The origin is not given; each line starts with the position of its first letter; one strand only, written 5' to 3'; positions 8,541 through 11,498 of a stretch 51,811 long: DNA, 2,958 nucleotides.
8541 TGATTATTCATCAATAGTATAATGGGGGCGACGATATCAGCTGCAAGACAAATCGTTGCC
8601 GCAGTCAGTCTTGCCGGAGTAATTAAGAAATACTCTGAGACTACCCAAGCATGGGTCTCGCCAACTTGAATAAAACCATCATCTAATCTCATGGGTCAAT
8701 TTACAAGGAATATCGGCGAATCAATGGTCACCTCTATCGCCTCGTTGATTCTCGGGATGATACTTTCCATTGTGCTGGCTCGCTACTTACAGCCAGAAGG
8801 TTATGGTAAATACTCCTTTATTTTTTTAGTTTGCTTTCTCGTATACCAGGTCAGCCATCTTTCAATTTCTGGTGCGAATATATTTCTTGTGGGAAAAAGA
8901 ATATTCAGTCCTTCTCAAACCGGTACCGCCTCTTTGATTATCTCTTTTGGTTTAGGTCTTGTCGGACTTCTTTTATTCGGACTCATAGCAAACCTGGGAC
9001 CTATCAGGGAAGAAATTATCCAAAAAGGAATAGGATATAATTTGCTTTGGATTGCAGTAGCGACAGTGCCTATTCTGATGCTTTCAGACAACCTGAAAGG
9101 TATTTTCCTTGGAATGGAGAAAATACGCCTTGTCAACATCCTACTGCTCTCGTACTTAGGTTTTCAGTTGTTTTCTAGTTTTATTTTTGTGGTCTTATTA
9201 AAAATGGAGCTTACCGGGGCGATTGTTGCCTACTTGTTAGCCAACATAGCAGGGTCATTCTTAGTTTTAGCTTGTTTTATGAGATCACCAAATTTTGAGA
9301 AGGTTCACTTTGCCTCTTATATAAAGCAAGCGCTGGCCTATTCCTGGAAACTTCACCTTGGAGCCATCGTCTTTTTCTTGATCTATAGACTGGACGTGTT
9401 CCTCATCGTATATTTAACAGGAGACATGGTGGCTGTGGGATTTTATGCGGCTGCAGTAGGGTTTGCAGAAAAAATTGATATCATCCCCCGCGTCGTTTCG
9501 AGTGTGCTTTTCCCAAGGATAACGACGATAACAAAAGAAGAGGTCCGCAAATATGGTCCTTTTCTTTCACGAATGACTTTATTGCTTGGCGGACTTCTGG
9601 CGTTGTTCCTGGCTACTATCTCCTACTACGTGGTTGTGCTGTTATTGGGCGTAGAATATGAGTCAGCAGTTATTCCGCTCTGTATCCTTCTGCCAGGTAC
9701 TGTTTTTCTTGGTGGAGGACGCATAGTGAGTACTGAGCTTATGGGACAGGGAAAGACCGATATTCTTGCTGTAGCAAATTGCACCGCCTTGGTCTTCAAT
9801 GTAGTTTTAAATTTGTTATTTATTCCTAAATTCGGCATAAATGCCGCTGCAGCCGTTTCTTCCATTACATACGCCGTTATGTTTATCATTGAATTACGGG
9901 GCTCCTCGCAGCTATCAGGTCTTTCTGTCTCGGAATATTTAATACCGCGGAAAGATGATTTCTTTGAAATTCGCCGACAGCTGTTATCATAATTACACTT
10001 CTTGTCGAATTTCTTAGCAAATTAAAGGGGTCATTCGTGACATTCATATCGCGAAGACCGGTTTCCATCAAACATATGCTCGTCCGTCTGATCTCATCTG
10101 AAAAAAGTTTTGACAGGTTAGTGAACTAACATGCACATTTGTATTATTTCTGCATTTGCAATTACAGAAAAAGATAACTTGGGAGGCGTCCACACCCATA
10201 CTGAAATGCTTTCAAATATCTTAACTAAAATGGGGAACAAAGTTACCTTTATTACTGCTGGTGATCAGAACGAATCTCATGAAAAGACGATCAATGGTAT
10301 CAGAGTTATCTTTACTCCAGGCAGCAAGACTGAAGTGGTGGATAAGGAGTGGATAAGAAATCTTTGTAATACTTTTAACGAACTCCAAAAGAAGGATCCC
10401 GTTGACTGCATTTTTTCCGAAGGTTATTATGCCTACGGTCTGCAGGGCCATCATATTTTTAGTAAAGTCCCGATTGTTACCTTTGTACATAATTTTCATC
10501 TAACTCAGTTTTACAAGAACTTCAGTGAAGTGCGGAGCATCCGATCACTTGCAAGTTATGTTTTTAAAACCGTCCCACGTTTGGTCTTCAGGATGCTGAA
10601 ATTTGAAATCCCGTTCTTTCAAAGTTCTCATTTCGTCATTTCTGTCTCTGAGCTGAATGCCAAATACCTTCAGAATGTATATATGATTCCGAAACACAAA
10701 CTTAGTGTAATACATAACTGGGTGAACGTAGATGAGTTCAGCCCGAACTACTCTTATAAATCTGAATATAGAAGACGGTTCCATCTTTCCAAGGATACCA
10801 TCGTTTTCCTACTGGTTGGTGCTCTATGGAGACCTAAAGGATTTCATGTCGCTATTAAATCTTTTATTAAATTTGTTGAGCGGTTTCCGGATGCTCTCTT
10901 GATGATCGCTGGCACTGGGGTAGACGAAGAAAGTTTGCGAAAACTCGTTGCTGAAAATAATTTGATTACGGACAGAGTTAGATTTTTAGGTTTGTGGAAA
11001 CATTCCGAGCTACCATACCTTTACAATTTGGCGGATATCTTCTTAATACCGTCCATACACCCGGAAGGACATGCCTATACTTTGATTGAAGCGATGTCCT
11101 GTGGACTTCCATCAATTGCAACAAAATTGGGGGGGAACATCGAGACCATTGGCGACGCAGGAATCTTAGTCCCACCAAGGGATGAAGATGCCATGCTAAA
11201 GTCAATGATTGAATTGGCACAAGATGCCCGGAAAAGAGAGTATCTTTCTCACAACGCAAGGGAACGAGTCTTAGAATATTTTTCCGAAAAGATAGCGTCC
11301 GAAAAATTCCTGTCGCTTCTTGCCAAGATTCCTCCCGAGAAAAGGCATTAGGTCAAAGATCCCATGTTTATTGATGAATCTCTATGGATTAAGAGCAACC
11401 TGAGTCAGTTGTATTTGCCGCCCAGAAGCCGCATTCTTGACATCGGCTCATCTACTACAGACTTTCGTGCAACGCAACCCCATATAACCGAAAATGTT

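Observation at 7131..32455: Eight SAM-methyltransferase genes interleaved with glycosyltransferases in one polysaccharide locus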

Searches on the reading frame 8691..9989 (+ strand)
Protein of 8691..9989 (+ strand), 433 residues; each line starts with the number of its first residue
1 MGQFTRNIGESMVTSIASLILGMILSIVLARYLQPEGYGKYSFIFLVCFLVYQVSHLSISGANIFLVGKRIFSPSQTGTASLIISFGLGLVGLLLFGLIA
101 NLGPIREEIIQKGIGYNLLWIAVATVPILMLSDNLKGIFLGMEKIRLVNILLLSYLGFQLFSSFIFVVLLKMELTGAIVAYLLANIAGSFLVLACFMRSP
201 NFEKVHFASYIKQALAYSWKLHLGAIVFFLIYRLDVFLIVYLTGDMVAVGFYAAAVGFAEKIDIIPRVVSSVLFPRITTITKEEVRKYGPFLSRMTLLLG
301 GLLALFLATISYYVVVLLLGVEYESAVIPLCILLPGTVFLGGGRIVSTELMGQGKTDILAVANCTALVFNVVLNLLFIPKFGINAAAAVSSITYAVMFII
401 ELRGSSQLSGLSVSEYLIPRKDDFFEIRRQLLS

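Call 3: search_protein_families(library=pfam, proteins=[window:8691-9989:+], max_evalue=0.01)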
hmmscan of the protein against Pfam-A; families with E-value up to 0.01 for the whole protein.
window:8691-9989:+ (433 aa): 2 families
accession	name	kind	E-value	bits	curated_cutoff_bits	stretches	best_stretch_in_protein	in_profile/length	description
PF01943.22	Polysacc_synt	-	6.5e-15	55.7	28.2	1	5-279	2-272/274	Polysaccharide biosynthesis protein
PF13440.11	Polysacc_synt_3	-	6.9e-08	32.5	23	1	28-327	1-292/293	Polysaccharide biosynthesis protein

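Call 19: search_protein_families(library=ncbifam, proteins=[window:8691-9989:+], max_evalue=0.00001)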
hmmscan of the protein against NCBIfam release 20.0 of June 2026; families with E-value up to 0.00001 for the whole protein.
window:8691-9989:+ (433 aa): 0 families

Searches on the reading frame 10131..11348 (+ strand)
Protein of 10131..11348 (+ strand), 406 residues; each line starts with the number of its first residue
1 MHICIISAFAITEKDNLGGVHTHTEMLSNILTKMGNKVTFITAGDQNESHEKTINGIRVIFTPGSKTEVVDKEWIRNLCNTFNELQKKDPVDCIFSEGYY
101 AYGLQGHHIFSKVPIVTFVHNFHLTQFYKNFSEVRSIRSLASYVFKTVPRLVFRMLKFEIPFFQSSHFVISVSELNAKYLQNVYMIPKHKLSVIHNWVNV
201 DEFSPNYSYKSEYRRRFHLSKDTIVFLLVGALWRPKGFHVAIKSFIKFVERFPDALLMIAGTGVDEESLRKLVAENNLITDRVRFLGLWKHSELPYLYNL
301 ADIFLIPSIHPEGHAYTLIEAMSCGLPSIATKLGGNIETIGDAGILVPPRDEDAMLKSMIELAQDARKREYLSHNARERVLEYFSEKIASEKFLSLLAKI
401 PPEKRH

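Call 3: search_protein_families(library=pfam, proteins=[window:10131-11348:+], max_evalue=0.01)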
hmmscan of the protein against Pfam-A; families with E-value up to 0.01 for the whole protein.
window:10131-11348:+ (406 aa): 6 families
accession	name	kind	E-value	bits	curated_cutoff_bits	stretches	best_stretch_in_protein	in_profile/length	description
PF00534.26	Glycos_transf_1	-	3.1e-32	111.9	26.4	1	212-379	4-172/172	Glycosyl transferases group 1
PF13692.12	Glyco_trans_1_4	-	1.3e-28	100.5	27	1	225-365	3-142/142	Glycosyl transferases group 1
PF13439.12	Glyco_transf_4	-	1.7e-16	61.2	28.5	1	18-201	2-169/170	Glycosyltransferase Family 4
PF13579.12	Glyco_trans_4_4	-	3.7e-06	27.8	29.7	1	18-197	1-158/158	Glycosyl transferase 4-like domain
PF13524.12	Glyco_trans_1_2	-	0.0001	22.7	25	1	245-384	5-133/144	Glycosyl transferase-like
PF20706.3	GT4-conflict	-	0.0009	18.8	26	1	17-352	11-329/385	Family 4 Glycosyltransferase in conflict systems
